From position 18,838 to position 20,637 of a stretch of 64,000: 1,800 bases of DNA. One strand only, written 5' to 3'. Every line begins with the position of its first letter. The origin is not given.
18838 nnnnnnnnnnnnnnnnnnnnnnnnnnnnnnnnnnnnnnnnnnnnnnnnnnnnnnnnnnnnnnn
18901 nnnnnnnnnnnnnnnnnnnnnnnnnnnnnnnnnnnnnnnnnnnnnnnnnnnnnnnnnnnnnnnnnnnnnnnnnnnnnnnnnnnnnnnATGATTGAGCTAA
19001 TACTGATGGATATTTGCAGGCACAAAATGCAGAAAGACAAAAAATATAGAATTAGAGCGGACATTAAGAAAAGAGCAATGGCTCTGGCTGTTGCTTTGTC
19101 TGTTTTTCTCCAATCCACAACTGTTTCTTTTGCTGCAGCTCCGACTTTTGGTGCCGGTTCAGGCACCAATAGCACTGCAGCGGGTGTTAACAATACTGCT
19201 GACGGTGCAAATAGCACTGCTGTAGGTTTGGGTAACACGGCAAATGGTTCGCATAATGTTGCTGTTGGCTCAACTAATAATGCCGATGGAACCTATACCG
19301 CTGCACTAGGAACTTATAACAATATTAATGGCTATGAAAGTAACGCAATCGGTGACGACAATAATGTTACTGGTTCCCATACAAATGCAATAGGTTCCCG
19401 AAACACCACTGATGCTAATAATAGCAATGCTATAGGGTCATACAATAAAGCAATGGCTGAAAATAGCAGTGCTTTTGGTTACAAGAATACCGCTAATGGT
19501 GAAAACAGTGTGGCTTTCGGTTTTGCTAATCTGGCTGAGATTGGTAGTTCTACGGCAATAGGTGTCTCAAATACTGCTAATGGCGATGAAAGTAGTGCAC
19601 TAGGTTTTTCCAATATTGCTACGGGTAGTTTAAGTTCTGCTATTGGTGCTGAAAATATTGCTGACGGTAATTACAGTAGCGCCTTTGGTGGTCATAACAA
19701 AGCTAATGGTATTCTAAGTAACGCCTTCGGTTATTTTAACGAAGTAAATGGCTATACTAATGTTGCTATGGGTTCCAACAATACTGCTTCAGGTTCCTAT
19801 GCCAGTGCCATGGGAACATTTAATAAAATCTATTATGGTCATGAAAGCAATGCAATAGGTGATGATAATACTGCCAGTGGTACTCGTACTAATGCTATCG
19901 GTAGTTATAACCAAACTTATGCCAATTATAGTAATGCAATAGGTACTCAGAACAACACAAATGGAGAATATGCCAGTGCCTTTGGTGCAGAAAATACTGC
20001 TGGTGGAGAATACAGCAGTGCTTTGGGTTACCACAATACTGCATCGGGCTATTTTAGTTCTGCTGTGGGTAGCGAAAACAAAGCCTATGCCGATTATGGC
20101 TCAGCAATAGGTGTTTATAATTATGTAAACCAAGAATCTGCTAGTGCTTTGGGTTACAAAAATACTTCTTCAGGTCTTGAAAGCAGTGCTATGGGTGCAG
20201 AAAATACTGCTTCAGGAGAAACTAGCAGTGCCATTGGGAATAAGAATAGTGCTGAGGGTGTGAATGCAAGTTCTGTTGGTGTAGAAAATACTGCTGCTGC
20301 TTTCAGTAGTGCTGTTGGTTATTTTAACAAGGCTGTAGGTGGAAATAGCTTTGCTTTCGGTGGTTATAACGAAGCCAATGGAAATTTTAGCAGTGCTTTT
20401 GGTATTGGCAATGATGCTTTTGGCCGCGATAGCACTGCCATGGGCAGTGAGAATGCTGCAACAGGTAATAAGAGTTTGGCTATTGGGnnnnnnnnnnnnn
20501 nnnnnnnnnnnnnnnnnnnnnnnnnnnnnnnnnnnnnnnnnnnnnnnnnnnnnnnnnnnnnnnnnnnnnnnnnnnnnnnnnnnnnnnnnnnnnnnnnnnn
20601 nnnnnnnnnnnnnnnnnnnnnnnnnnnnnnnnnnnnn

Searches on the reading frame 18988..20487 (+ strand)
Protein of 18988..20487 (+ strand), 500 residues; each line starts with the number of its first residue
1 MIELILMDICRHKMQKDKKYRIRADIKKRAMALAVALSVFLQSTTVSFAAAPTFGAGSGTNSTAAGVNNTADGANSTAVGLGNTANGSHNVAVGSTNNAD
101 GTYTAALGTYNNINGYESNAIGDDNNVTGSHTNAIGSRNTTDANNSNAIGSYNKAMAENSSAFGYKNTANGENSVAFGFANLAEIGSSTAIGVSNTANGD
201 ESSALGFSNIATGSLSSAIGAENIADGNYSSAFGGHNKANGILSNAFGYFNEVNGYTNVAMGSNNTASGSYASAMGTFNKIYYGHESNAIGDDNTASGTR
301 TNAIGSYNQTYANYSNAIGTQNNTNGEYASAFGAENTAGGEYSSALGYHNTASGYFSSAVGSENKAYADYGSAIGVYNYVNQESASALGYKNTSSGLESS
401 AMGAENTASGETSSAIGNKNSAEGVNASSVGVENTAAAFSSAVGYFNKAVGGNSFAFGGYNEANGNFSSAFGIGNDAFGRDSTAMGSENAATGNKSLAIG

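Call 49: search_protein_families(library=pfam, proteins=[window:18988-20487:+], max_evalue=0.01)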
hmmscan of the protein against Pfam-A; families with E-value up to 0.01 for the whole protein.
window:18988-20487:+ (500 aa): 2 families
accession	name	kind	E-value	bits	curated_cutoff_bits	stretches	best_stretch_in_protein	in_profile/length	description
PF05658.19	YadA_head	-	4.9e-37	126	25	6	158-178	4-24/27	YadA head domain repeat (2 copies)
PF21300.2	LbR_Ice_bind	-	0.0079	16.7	30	0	276-362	3-91/97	Grass antifreeze beta roll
